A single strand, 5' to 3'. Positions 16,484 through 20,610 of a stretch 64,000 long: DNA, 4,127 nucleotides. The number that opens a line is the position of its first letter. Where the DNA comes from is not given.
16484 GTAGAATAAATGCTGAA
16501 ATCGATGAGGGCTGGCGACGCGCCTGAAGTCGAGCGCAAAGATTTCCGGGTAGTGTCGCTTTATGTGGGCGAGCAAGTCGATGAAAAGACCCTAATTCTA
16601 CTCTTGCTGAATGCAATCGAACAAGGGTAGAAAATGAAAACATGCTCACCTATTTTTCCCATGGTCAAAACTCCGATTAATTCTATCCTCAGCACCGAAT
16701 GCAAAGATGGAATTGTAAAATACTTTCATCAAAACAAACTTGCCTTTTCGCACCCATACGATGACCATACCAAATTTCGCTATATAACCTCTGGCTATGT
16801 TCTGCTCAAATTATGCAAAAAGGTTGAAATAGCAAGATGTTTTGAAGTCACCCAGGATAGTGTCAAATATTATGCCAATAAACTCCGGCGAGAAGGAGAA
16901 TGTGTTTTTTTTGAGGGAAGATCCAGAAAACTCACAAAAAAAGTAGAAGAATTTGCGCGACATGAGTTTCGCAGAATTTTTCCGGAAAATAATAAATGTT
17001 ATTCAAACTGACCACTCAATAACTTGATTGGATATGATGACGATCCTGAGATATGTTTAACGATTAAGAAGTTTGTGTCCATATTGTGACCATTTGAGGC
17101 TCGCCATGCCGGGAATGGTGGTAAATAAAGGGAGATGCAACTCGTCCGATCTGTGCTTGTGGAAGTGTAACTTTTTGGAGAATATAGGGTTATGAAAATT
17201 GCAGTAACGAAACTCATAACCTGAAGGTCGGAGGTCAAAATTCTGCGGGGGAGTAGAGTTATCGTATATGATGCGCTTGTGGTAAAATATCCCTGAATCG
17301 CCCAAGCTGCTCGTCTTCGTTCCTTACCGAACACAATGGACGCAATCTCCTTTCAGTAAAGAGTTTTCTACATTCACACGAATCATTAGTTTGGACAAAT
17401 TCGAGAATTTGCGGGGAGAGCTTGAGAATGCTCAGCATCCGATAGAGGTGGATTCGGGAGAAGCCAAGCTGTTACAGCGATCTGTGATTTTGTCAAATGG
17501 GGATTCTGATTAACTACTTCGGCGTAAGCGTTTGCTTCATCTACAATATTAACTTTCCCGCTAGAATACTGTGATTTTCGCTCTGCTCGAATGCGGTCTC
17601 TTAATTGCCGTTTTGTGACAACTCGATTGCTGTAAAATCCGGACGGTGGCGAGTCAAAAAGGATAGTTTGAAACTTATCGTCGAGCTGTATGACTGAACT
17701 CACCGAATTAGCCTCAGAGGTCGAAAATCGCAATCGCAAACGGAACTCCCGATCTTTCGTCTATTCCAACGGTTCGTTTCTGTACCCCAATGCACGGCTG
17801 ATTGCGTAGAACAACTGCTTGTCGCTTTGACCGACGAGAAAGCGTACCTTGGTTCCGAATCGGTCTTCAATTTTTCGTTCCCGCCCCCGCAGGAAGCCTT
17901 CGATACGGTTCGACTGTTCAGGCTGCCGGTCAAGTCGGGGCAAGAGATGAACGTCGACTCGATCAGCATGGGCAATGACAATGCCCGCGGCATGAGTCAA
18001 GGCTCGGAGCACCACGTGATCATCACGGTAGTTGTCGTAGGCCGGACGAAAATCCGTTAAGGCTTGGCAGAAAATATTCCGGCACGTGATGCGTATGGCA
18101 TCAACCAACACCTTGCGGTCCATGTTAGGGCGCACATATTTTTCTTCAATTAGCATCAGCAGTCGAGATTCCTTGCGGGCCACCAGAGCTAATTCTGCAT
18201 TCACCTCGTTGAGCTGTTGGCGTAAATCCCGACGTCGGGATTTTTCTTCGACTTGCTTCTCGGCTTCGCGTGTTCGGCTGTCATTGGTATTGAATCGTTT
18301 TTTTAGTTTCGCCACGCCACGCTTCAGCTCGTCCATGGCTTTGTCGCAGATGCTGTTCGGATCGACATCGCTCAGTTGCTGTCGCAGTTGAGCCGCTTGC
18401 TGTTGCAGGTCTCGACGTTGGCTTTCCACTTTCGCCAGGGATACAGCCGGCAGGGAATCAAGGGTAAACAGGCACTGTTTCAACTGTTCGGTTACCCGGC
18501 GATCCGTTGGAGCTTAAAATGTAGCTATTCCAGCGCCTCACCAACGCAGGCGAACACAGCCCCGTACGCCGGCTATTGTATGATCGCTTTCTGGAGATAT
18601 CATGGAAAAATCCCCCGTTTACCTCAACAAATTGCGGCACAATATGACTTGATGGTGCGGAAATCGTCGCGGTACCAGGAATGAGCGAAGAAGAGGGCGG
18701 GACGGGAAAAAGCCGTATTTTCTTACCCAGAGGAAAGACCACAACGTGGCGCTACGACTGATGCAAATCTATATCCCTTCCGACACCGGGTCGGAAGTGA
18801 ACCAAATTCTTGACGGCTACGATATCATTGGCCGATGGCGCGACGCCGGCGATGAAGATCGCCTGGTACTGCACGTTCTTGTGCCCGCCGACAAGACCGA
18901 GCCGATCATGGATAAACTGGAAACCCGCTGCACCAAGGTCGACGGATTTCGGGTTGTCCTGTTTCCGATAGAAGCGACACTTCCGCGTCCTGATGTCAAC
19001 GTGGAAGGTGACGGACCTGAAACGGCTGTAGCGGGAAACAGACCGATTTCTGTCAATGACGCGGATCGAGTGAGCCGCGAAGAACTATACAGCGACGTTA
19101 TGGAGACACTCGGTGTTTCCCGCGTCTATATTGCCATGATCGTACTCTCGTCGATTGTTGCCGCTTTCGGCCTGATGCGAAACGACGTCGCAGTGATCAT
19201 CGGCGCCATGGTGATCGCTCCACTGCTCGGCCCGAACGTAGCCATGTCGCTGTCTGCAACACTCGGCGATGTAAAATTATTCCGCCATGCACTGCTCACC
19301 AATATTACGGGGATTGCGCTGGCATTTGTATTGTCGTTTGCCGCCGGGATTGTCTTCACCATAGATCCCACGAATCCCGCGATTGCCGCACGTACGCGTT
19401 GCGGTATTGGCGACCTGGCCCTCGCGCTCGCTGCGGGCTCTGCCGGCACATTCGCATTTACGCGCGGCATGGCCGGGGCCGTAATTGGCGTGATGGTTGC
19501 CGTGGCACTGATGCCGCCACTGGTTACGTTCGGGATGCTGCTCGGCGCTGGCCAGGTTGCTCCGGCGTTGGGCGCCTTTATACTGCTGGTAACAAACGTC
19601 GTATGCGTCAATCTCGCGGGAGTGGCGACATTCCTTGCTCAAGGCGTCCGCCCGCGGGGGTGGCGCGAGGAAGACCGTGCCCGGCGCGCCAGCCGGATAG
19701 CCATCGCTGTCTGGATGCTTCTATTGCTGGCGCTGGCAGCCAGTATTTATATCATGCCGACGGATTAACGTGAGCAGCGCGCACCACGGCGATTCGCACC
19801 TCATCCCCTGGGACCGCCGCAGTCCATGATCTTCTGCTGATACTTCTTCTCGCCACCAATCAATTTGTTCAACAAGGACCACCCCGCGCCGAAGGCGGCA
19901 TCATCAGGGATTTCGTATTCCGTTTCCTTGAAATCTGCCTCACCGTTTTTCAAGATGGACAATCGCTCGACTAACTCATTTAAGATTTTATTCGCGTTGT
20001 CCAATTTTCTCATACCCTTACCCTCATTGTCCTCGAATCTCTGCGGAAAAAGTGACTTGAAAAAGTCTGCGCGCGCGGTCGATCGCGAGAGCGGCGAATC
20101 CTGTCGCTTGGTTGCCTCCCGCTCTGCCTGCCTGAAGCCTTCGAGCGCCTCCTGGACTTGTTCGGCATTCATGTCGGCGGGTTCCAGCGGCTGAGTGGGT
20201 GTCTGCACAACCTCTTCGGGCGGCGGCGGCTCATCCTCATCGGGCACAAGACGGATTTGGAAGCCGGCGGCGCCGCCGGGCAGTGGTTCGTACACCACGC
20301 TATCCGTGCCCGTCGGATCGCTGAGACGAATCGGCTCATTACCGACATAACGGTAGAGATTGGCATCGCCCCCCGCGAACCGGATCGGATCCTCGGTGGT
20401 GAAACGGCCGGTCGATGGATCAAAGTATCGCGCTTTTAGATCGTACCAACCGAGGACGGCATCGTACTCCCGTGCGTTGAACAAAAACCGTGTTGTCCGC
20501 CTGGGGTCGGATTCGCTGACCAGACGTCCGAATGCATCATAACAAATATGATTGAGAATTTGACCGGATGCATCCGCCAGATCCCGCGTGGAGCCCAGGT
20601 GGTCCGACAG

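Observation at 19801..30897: An 11-kb gene for a secreted RHS/YD-repeat protein with an unrecognisable C-terminal domain and no adjacent immunity gene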

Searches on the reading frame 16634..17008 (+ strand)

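Call 42: search_protein_families(library=pfam, proteins=[window:16634-17008:+], max_evalue=0.01)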
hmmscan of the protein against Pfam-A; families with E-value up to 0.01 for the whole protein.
window:16634-17008:+ (125 aa): 0 families

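Call 47: search_protein_families(library=phrogs, proteins=[window:16634-17008:+], max_evalue=0.1)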
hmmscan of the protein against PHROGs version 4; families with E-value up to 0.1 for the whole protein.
window:16634-17008:+ (125 aa): 2 families
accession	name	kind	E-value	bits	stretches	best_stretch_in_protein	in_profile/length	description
phrog_633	-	transcription regulation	0.054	15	0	61-103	17-59/111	transcriptional regulator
phrog_9634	-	DNA, RNA and nucleotide metabolism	0.097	13.1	0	14-80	112-176/209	nuclease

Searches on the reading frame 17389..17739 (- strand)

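Call 42: search_protein_families(library=pfam, proteins=[window:17389-17739:-], max_evalue=0.01)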
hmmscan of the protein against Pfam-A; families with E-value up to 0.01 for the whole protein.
window:17389-17739:- (117 aa): 0 families

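Call 47: search_protein_families(library=phrogs, proteins=[window:17389-17739:-], max_evalue=0.1)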
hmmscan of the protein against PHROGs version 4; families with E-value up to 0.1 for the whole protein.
window:17389-17739:- (117 aa): 1 family
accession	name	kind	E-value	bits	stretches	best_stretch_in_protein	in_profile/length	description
phrog_11172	-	head and packaging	0.075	14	0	46-86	25-65/137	virion structural protein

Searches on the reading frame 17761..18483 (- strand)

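Call 6: search_protein_families(library=pfam, proteins=[window:17761-18483:-], max_evalue=1)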
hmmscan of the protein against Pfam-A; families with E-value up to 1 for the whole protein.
window:17761-18483:- (240 aa): 6 families
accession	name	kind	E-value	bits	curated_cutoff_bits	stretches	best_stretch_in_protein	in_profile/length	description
PF06810.17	Phage_scaffold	-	0.032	14.7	35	1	16-96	36-108/170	Phage capsid assembly scaffolding protein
PF04997.17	RNA_pol_Rpb1_1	-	0.088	12.6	39.7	1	20-112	119-207/312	RNA polymerase Rpb1, domain 1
PF16360.10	GTP-bdg_M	-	0.21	12.6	29.5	0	18-41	46-69/79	GTP-binding GTPase Middle Region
PF04513.17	Baculo_PEP_C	-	0.21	12.1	38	1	27-99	30-95/140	Baculovirus polyhedron envelope protein, PEP, C terminus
PF14282.11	FlxA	-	0.31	11.6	26.3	0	47-105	16-72/101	FlxA-like protein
PF07061.16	Swi5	-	0.75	10.4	22.1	1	15-54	4-44/80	Swi5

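Call 46: search_protein_families(library=ncbifam, proteins=[window:17761-18483:-], max_evalue=0.01)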
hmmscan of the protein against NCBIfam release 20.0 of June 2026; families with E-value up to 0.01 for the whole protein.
window:17761-18483:- (240 aa): 1 family
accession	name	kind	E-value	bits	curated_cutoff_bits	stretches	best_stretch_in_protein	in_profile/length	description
NF045487.1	ASRP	equivalog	0.0024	16.6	300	1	16-103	151-239/593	archaea-specific SMC-related protein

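Call 47: search_protein_families(library=phrogs, proteins=[window:17761-18483:-], max_evalue=0.1)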
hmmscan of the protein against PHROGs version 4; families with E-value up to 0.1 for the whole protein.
window:17761-18483:- (240 aa): 2 families
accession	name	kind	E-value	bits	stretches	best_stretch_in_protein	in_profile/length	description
phrog_7330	-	unknown function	0.081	14.2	1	43-85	37-79/82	-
phrog_77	-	DNA, RNA and nucleotide metabolism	0.098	12.1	0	20-104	707-786/967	SbcC-like subunit of palindrome specific endonuclease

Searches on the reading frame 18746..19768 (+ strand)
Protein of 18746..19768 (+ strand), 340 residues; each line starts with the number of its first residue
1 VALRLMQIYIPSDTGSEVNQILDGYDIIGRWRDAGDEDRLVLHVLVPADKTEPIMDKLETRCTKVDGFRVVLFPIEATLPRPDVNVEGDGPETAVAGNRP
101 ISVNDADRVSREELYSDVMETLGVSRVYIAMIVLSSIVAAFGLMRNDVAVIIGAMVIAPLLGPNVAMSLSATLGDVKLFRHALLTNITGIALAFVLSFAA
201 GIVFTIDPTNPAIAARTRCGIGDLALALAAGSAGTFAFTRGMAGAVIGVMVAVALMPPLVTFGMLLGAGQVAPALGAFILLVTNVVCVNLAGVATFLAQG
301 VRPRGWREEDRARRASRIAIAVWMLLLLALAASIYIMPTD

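Call 6: search_protein_families(library=pfam, proteins=[window:18746-19768:+], max_evalue=1)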
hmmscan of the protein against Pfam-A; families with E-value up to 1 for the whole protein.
window:18746-19768:+ (340 aa): 1 family
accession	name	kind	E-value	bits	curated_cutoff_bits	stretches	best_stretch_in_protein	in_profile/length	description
PF04087.19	DUF389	-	1.1e-35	123.1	23.9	1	155-290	1-137/137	Domain of unknown function (DUF389)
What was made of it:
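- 18746..19768 (+): Convergent DUF389 membrane-protein gene (a neighbour, not part of the system). PF04087 E 1.1e-35 (call 6).
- Checked: The DUF389 gene at 18746-19768 (+) is real (E 1.1e-35, call 6).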

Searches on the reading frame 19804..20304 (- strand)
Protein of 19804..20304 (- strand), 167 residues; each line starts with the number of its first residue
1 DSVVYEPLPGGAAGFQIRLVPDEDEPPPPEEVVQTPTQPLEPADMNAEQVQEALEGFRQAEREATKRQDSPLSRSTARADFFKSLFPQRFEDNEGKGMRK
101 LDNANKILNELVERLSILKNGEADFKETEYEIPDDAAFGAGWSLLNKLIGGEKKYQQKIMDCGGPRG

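Call 7: find_homologous_proteins(query=window:19804-20304:-, max_evalue=0.01)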
Query seq(167 aa): 113 candidates shared short words with the query, none scored E <= 0.01.

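Call 8: search_solved_structures(query=window:19804-20304:-, max_evalue=10)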
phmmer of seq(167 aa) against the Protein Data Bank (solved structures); distinct sequences matched with E-value up to 10: 2.
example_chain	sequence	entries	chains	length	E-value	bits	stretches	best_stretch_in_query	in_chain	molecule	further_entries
1wa5_C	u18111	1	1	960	1.3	12.2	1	45-142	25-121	Importin alpha re-exporter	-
1z3h_A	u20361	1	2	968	1.3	12.2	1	45-142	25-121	Importin alpha re-exporter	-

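Call 19: predict_structure(protein=window:19804-20304:-)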
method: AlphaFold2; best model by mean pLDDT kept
length: 167 residues; sequences in the alignment: 1
mean_pLDDT: 50.0   pTM: 0.28
mean pLDDT of the five models: 50.0, 49.1, 48.0, 47.4, 45.4
residues with pLDDT >= 90: 0; 70-90: 19; 50-70: 54; < 50: 94
segments of 3 or more residues with pLDDT < 50: 29-45, 92-105, 109-167
pLDDT, mean of each block of 10 residues (from residue 1): 68 68 52 41 52 70 66 59 56 46 47 39 34 39 40 35 31
secondary structure, 60 per line:
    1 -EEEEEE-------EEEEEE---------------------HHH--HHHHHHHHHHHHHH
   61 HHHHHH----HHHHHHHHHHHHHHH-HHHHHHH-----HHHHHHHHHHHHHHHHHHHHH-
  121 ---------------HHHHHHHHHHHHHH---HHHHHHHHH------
elements in order: E2-7 E15-20 H47-66 H71-85 H87-93 H99-119 H136-149 H153-161
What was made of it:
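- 19804..20304 (-): Orphan C-terminal cargo, aa 3532-3698 (167 aa): two short strands, a Pro/Glu-rich spacer, then about 120 aa helical. AF2 pLDDT 50 (call 19).
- The tail model is low confidence (pLDDT 50, call 19).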

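Call 33: search_protein_representatives(protein=window:19804-20304:-)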
Query: 167 residues. Proteins with E-value up to 0.001 (for the whole library): 4; up to 1e-10: 1; up to 1e-30: 1. The best 4 are listed.
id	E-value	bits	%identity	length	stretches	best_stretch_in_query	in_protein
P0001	3.7e-104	362.0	100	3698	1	1-167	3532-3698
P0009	6.7e-07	45.7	41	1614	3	139-164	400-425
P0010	5.8e-05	39.4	31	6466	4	7-80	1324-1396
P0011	3.5e-04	36.8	26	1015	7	112-155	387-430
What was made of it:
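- On Polymorphic toxin system (toxin tail plus cognate immunity): The window tail has no homologue (call 33).
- The tail has no homologue anywhere (call 33).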

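Call 46: search_protein_families(library=ncbifam, proteins=[window:19804-20304:-], max_evalue=0.01)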
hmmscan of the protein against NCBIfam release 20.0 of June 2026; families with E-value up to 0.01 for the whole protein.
window:19804-20304:- (167 aa): 0 families

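Call 47: search_protein_families(library=phrogs, proteins=[window:19804-20304:-], max_evalue=0.1)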
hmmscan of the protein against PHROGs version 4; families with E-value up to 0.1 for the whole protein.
window:19804-20304:- (167 aa): 0 families

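Call 79: fold_search(model_id=the predicted structure, library=pdb)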
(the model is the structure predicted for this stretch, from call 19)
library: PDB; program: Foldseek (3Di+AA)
matches with E <= 10: 28; with E <= 0.001: 0
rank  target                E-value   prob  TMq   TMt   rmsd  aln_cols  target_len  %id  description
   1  3s9o_C                2.7e+00  0.06  0.23  0.26  15.9       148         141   19  The Focal Adhesion Targeting (FAT) domain of the Focal Adhesion Kinase showing N-terminal interactions in cis (released 2012-06-06)
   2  2x3x_B                2.7e+00  0.02  0.13  0.10  33.2       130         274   14  structure of mouse syndapin I (crystal form 1) (released 2010-04-07)
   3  3qni_A                3.3e+00  0.04  0.18  0.12  36.5       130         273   12  Crystal structure of human PACSIN 1 F-BAR domain (released 2011-08-10)
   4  3t6g_D                4.2e+00  0.04  0.19  0.23  14.1       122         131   15  Structure of the complex between NSP3 (SHEP1) and p130Cas (released 2011-11-23)
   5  1k05_C                4.7e+00  0.05  0.21  0.24  14.2       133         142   16  Crystal structure of the Focal Adhesion Targeting Domain of Focal Adhesion Kinase (released 2002-01-30)
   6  3m3w_A                4.7e+00  0.02  0.14  0.09  34.6       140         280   12  Crystal structure of mouse PACSIN3 BAR domain mutant (released 2011-03-16)
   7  3ub0_A                5.0e+00  0.03  0.16  0.14  25.9       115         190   13  Crystal structure of the nonstructural protein 7 and 8 complex of Feline Coronavirus (released 2012-02-22)
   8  2khm_MODEL_1_A        5.4e+00  0.02  0.20  0.22  12.8       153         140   14  Structure of the C-terminal non-repetitive domain of the spider dragline silk protein ADF-3 (released 2010-04-14)
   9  7o3x_A                5.4e+00  0.02  0.14  0.11  36.5       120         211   16  Structural basis for VIPP1 oligomerization and maintenance of thylakoid membrane integrity (released 2021-06-30)
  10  3hah_A                6.1e+00  0.02  0.15  0.11  34.1       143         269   12  Crystal structure of human PACSIN1 F-BAR domain (C2 lattice) (released 2009-06-16)
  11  2fp1_A                6.1e+00  0.02  0.17  0.17  13.4       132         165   14  Secreted Chorismate Mutase from Mycobacterium tuberculosis (released 2006-03-28)
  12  3q0k_A                6.1e+00  0.01  0.13  0.07  35.0       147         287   13  Crystal structure of Human PACSIN 2 F-BAR (released 2012-02-15)
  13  3ax2_E                6.8e+00  0.09  0.20  0.42   7.7        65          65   14  Crystal structure of rat TOM20-ALDH presequence complex: a disulfide-tethered complex with a non-optimized, long linke (released 2011-07-06)
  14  7o3w_A                6.8e+00  0.02  0.16  0.13  37.8       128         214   13  Structural basis for VIPP1 oligomerization and maintenance of thylakoid membrane integrity (released 2021-06-30)
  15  4ehm_A                7.3e+00  0.03  0.17  0.10  10.3        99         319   14  RabGGTase in complex with covalently bound Psoromic acid (released 2012-05-30)
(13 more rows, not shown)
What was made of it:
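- Tried and rejected: Meaningless, as expected (call 79).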

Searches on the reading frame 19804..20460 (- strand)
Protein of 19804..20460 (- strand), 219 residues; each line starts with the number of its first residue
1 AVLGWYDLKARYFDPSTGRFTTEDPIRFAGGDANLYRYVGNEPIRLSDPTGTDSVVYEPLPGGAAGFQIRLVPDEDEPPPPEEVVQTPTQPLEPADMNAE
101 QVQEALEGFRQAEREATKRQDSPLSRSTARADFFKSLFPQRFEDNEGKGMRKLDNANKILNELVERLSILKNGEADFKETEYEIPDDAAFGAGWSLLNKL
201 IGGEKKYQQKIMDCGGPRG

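Call 6: search_protein_families(library=pfam, proteins=[window:19804-20460:-], max_evalue=1)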
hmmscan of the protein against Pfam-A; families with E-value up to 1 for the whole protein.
window:19804-20460:- (219 aa): 1 family
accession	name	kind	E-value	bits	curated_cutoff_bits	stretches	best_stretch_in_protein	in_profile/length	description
PF08265.16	YL1_C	-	0.082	13.1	22.6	1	8-18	7-17/29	YL1 nuclear protein C-terminal domain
